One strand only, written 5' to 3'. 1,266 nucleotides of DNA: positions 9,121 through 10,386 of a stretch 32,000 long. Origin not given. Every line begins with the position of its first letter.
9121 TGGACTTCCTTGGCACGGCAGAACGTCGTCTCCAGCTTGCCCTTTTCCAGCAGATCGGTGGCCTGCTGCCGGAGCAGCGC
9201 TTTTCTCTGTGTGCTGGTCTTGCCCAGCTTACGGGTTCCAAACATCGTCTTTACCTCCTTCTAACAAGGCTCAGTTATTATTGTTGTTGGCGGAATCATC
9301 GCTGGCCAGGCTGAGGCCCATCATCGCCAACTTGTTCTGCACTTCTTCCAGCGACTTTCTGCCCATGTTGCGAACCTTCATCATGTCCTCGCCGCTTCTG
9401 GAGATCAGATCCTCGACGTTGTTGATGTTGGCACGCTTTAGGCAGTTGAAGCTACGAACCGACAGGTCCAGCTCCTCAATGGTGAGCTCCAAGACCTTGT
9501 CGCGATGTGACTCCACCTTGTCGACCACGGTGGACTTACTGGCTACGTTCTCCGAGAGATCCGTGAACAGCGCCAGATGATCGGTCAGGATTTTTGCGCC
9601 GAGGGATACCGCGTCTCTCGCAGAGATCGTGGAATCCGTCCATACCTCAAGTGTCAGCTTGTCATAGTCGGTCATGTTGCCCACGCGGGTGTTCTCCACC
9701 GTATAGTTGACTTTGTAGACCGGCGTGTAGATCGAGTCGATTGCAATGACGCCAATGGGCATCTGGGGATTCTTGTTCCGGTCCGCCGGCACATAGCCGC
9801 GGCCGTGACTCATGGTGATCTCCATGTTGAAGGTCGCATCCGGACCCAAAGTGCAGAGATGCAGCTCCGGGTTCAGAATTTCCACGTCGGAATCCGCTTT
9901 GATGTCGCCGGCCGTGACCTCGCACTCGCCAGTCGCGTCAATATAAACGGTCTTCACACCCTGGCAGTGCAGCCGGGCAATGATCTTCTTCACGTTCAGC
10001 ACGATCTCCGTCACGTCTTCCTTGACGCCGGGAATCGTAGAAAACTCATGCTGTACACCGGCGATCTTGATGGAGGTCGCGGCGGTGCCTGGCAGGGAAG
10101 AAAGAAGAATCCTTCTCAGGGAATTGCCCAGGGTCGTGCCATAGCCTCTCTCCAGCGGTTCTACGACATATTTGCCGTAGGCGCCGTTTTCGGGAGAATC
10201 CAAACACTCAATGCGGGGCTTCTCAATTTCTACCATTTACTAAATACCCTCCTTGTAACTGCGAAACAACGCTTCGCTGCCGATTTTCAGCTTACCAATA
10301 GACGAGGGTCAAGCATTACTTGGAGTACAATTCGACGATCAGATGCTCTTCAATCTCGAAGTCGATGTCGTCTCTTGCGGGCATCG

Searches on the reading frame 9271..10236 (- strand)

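Call 52: search_protein_families(library=pfam, proteins=[window:9271-10236:-], max_evalue=0.00001)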
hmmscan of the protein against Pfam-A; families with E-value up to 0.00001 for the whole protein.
window:9271-10236:- (321 aa): 3 families
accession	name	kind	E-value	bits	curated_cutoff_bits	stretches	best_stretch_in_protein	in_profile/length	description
PF01000.31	RNA_pol_A_bac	-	2.7e-34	118.4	33.9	1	56-171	1-119/119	RNA polymerase Rpb3/RpoA insert domain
PF03118.21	RNA_pol_A_CTD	-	2.4e-26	91.7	23.8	1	242-304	4-66/67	Bacterial RNA polymerase, alpha chain C terminal domain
PF01193.29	RNA_pol_L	-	9.5e-26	89.8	24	1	26-221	1-74/74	RNA polymerase Rpb3/Rpb11 dimerisation domain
